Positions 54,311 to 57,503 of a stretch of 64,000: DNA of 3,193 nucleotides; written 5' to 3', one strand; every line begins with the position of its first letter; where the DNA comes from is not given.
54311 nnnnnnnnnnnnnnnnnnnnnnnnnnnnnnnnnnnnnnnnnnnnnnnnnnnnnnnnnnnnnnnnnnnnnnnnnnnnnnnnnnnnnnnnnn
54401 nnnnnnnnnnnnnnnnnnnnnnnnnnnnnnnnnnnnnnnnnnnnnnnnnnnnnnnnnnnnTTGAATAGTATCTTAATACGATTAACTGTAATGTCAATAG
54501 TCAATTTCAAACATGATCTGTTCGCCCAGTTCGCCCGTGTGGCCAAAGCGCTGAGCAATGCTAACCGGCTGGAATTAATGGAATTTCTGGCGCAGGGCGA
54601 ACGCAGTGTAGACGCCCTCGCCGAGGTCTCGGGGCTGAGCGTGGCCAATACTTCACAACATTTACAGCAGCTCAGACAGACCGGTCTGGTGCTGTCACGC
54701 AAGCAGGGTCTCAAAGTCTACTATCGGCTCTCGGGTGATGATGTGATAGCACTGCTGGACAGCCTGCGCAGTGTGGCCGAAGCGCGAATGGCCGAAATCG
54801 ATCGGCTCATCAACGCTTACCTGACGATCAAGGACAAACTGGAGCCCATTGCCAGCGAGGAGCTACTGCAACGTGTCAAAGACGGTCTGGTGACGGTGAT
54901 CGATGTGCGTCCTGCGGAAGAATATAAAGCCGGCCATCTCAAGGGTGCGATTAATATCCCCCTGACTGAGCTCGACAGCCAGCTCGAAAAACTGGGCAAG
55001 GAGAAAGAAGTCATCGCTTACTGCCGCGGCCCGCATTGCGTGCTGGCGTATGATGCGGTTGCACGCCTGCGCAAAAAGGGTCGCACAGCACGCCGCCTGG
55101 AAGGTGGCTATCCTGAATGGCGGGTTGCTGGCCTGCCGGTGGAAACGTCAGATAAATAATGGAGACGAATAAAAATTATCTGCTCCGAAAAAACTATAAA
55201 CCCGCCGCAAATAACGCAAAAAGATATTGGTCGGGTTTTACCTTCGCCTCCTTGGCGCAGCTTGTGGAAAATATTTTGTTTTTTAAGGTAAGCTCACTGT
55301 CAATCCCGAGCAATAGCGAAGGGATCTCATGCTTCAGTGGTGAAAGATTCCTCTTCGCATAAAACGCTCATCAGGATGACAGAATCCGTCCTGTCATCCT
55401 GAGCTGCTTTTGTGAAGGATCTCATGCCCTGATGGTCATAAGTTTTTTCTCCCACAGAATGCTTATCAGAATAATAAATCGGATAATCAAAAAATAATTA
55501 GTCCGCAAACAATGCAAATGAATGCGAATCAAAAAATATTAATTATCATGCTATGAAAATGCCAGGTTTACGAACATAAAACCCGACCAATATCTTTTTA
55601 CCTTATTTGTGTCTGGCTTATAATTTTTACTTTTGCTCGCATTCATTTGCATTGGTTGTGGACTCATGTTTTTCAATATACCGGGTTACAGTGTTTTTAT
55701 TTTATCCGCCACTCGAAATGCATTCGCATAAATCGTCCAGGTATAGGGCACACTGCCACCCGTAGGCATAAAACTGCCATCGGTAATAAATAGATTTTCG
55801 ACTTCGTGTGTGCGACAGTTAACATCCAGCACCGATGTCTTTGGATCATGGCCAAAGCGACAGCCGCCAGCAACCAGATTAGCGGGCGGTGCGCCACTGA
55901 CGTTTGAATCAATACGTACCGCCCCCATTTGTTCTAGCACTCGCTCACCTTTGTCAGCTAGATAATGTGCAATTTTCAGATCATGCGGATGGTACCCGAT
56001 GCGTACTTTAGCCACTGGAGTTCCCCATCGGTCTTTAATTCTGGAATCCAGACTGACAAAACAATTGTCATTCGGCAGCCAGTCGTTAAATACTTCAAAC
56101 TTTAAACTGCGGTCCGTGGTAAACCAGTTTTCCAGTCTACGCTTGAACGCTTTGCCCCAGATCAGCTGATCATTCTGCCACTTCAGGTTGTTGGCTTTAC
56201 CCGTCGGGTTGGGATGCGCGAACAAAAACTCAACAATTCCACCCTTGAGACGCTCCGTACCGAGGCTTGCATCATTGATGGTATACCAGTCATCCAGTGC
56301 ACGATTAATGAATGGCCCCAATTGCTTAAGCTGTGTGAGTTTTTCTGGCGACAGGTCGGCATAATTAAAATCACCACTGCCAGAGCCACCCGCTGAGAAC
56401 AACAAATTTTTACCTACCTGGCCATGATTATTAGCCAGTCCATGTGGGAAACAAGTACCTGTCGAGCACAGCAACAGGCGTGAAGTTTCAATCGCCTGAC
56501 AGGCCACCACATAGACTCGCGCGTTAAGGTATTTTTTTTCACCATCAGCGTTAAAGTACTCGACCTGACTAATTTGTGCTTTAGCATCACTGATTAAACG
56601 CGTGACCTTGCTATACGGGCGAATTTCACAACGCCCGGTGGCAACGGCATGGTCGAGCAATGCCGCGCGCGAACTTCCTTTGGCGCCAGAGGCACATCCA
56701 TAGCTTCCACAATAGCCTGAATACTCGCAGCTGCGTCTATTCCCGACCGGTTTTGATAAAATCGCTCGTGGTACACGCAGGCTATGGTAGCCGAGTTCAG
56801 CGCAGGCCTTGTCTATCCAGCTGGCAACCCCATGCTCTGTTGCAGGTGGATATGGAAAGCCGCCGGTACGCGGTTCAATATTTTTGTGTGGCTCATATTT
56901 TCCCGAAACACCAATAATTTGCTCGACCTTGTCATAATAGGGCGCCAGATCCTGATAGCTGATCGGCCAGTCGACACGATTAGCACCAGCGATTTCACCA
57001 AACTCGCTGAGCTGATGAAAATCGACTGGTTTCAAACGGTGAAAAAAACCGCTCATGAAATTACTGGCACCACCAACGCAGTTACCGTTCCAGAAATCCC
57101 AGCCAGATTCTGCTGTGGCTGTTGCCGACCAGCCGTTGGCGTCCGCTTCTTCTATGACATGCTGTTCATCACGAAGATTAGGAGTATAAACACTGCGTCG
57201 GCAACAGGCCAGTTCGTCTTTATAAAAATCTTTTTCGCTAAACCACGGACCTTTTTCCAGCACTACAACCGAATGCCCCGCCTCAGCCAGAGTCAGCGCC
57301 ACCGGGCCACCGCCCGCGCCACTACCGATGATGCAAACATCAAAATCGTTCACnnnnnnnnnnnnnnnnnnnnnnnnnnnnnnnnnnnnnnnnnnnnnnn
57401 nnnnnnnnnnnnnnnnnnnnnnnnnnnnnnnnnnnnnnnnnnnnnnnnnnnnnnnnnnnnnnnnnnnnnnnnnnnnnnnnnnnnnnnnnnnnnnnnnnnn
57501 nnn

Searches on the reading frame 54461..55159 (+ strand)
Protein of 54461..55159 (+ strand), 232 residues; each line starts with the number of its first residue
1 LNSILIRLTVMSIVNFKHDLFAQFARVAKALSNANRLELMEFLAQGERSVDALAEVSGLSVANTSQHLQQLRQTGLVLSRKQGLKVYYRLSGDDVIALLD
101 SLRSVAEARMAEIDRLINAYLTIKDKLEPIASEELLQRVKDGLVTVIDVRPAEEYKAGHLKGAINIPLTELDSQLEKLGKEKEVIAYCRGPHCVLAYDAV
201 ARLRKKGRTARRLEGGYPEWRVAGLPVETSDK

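Call 22: search_protein_families(library=pfam, proteins=[window:54461-55159:+], max_evalue=0.01)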
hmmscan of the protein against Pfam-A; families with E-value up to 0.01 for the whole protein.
window:54461-55159:+ (232 aa): 8 families
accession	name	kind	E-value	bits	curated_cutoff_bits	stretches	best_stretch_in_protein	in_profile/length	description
PF00581.25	Rhodanese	-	3.5e-20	72.8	22.2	1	133-221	3-100/102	Rhodanese-like domain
PF01022.26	HTH_5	-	2.5e-09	37.3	22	1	35-77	3-45/47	Bacterial regulatory protein, arsR family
PF12840.13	HTH_20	-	3.8e-07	30.4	27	1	31-79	1-50/51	Helix-turn-helix domain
PF25212.1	HVO_A0114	-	1.8e-05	24.9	27.6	1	21-85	10-74/84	HVO_A0114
PF01978.25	TrmB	-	0.00012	22.3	25.6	1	43-88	18-63/68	Sugar-specific transcriptional regulator TrmB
PF13412.12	HTH_24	-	0.0009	19.2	21.9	1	42-77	11-47/48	Winged helix-turn-helix DNA-binding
PF12802.13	MarR_2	-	0.00093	19.7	27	1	39-77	10-50/61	MarR family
PF09339.16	HTH_IclR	-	0.00093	19.4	22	1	37-77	6-48/52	IclR helix-turn-helix domain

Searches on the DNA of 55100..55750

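Call 44: search_rna_families(source=window, start=55100, end=55750, threshold=evalue, max_evalue=5)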
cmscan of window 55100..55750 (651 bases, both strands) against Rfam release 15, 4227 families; matches with E-value up to 5: 8.
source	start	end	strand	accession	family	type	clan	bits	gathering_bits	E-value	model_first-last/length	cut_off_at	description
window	55502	55662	+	RF04128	MIR8562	Gene; miRNA;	-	30.7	211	0.0012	1-242/242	no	MIR8562 microRNA precursor family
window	55502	55662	-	RF04128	MIR8562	Gene; miRNA;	-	27.7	211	0.0054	1-242/242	no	MIR8562 microRNA precursor family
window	55497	55667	+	RF00551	bicoid_3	Cis-reg;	-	23.6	91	0.0021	1-552/552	no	Bicoid 3'-UTR regulatory element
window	55507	55649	-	RF01461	rli24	Gene; sRNA;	-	17.3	100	1.5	1-158/158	no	Listeria sRNA rli22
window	55500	55664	-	RF04149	MIR447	Gene; miRNA;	-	16.3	200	0.88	1-236/236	no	MIR447 microRNA precursor family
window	55442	55570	+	RF01402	STnc150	Gene; sRNA;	-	16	60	0.49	1-267/267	no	STnc150 Hfq binding RNA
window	55105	55255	+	RF02559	CbSR4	Gene; antisense;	-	15.3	243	1.2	1-196/196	no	Coxiella burnetii sRNA 4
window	55295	55358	+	RF01880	Xist_exon1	Gene; lncRNA;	-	10.6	50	3.9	1-85/85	no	X-chromosome inactivation gene exon 1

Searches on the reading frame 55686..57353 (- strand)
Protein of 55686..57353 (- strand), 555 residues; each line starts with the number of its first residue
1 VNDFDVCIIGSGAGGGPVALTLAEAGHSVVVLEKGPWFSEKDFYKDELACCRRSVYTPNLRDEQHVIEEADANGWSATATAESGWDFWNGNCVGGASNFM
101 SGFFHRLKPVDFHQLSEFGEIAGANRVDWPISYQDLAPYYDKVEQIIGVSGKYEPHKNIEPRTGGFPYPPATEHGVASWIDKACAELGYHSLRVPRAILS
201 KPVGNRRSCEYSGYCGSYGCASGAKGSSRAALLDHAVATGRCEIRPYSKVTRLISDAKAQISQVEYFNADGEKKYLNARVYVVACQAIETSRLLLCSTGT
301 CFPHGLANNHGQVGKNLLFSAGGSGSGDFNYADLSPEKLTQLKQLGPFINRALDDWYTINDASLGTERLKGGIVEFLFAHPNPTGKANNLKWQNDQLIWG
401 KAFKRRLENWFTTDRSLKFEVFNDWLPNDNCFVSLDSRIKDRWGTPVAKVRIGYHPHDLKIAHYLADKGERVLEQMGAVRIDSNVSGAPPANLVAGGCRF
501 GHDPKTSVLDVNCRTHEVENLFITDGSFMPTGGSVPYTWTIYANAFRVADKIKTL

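Call 22: search_protein_families(library=pfam, proteins=[window:55686-57353:-], max_evalue=0.01)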
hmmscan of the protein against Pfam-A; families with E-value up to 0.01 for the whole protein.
window:55686-57353:- (555 aa): 8 families
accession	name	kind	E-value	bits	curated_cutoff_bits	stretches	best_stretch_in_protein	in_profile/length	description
PF05199.19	GMC_oxred_C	-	1.7e-20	74.4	24.6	1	427-545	1-139/139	GMC oxidoreductase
PF00732.25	GMC_oxred_N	-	7.3e-14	52.5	23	1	87-317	20-213/218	GMC oxidoreductase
PF01494.25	FAD_binding_3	-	1.9e-06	27.8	22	1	4-39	2-37/349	FAD binding domain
PF01266.30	DAO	-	2.1e-06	27.9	27.9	1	5-39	1-35/353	FAD dependent oxidoreductase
PF00890.30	FAD_binding_2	-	7e-06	25.9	20.4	1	5-36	1-32/414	FAD binding domain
PF07992.20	Pyr_redox_2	-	0.00056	19.9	26.1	1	4-35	1-32/291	Pyridine nucleotide-disulphide oxidoreductase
PF13450.12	NAD_binding_8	-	0.0017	19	21.9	1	8-36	1-29/68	NAD(P)-binding Rossmann-like domain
PF12831.13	FAD_oxidored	-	0.0047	16.7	27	1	5-37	1-33/416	FAD dependent oxidoreductase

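Call 52: find_homologous_proteins(query=window:55686-57353:-, max_evalue=1e-100)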
Query window:55686-57353:- (555 aa): 4830 proteins with E <= 1e-100 among 8000 candidates; the best 120 are listed.
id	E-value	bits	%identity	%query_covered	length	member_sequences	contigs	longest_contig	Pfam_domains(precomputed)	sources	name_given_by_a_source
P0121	0.0e+0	1326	100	100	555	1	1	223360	PF01266.31,PF00890.31,PF05199.20,PF00732.26,PF01494.26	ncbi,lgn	-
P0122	0.0e+0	1188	89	100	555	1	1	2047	PF01266.31,PF00890.31,PF05199.20,PF00732.26,PF01494.26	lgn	-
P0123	0.0e+0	1131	84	100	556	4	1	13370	PF01266.31,PF05199.20,PF00732.26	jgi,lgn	jgi:choline dehydrogenase-like flavoprotein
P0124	0.0e+0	1127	84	100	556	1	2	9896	PF01266.31,PF00890.31,PF05199.20,PF00732.26,PF01494.26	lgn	-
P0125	0.0e+0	1124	84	100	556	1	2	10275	PF01266.31,PF00890.31,PF05199.20,PF00732.26,PF01494.26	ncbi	-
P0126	0.0e+0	1121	84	100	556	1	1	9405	PF01266.31,PF00890.31,PF05199.20,PF00732.26,PF01494.26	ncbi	-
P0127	0.0e+0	1109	83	100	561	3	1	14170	PF01266.31,PF00890.31,PF05199.20,PF00732.26,PF01494.26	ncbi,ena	-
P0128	0.0e+0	1109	83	100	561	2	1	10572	PF01266.31,PF00890.31,PF05199.20,PF00732.26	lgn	-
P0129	0.0e+0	1109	83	100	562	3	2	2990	PF01266.31,PF05199.20,PF00732.26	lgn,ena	-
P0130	0.0e+0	1099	82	100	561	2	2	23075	PF01266.31,PF00890.31,PF05199.20,PF00732.26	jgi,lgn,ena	jgi:choline dehydrogenase-like flavoprotein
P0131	0.0e+0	1098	82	99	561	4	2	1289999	PF01266.31,PF00890.31,PF05199.20,PF00732.26,PF01494.26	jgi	-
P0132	0.0e+0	1096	82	100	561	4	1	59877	PF01266.31,PF00890.31,PF05199.20,PF00732.26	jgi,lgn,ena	-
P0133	0.0e+0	1095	82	100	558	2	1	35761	PF01266.31,PF00890.31,PF05199.20,PF00732.26,PF01494.26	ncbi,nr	ncbi:MAG: GMC family oxidoreductase [Gammaproteobacteria bacterium]|nr:GMC family oxidoreductase [Ga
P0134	0.0e+0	1093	82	100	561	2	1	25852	PF01266.31,PF00890.31,PF05199.20,PF00732.26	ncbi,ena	-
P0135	0.0e+0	1083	81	100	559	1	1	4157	PF01266.31,PF00890.31,PF05199.20,PF00732.26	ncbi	-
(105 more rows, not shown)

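Call 53: find_encoding_contigs(protein=P0122, flank=10000, max_places=2)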
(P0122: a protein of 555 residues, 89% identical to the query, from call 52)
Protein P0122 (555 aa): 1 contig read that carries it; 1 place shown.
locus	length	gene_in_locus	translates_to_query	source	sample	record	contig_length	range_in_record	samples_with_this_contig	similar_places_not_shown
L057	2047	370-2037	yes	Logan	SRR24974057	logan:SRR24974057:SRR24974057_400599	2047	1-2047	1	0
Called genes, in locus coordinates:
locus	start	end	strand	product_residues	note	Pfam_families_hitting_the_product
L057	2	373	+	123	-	?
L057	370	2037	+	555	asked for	PF00890:FAD_binding_2 (faint), PF01266:DAO (faint), PF01494:FAD_binding_3 (faint), PF00732:GMC_oxred_N, PF05199:GMC_oxred_C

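Call 54: find_encoding_contigs(protein=P0123, flank=10000, max_places=2)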
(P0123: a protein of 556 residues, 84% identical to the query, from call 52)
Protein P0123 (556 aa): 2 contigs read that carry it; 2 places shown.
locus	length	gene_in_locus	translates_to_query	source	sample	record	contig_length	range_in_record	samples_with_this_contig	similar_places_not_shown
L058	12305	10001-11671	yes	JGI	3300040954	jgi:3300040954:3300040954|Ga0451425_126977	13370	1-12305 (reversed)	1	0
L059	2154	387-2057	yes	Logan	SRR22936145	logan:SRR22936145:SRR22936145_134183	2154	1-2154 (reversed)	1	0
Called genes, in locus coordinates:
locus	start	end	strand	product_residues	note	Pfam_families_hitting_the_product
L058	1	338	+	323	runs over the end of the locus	PF04055:Radical_SAM, PF16199:Radical_SAM_C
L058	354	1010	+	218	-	PF05401:NodS, PF13489:Methyltransf_23 (weak), PF13847:Methyltransf_31, PF08241:Methyltransf_11, PF08242:Methyltransf_12, PF13649:Methyltransf_25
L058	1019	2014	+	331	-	PF01136:Peptidase_U32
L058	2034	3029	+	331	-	PF01136:Peptidase_U32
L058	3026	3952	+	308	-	PF02668:TauD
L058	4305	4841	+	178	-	PF03625:DUF302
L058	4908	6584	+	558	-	PF13435:Cytochrome_C554 (faint), PF14522:Cytochrome_C7 (faint), PF14537:Cytochrom_c3_2 (faint), PF11783:Cytochrome_cB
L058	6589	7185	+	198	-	PF01292:Ni_hydr_CYTB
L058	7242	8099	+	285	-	PF00578:AhpC-TSA, PF08534:Redoxin, PF13905:Thioredoxin_8 (weak)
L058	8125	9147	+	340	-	-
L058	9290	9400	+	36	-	-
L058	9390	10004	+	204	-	PF13618:Gluconate_2-dh3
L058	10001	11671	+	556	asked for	PF01266:DAO (faint), PF00732:GMC_oxred_N, PF05199:GMC_oxred_C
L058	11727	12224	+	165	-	PF00300:His_Phos_1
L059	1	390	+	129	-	?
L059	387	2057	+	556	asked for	PF01266:DAO (faint), PF00732:GMC_oxred_N, PF05199:GMC_oxred_C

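Call 55: find_encoding_contigs(protein=P0131, flank=10000, max_places=2)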
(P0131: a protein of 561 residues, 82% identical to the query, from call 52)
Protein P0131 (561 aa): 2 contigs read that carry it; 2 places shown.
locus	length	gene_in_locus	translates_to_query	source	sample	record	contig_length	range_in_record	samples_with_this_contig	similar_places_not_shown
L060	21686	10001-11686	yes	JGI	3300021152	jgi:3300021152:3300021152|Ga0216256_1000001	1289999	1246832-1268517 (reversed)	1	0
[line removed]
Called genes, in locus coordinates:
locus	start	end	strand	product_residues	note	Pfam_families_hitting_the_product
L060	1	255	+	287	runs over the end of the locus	PF01040:UbiA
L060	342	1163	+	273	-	PF00578:AhpC-TSA (weak), PF02630:SCO1-SenC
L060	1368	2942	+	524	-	PF00033:Cytochrome_B, PF13631:Cytochrom_B_N_2, PF00037:Fer4 (weak), PF12837:Fer4_6 (faint), PF13237:Fer4_10 (faint), PF12838:Fer4_7, PF13484:Fer4_16 (faint), PF02662:FlpD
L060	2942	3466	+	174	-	-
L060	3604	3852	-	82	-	-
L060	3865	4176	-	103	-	PF04238:DUF420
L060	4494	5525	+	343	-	PF04055:Radical_SAM, PF16199:Radical_SAM_C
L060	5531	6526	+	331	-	PF01136:Peptidase_U32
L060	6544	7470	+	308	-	PF01136:Peptidase_U32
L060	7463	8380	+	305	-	PF02668:TauD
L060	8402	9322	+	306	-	PF02668:TauD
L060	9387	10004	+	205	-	PF13618:Gluconate_2-dh3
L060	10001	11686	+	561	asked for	PF00890:FAD_binding_2 (faint), PF01266:DAO (faint), PF01494:FAD_binding_3 (faint), PF00732:GMC_oxred_N, PF05199:GMC_oxred_C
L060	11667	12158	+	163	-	PF03190:Thioredox_DsbH, PF13899:Thioredoxin_7, PF13098:Thioredoxin_2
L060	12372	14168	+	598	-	PF12450:vWF_A, PF00092:VWA, PF13519:VWA_2, PF13768:VWA_3, PF12034:YfbK_C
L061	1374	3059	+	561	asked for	PF00890:FAD_binding_2 (faint), PF01266:DAO (faint), PF01494:FAD_binding_3 (faint), PF00732:GMC_oxred_N, PF05199:GMC_oxred_C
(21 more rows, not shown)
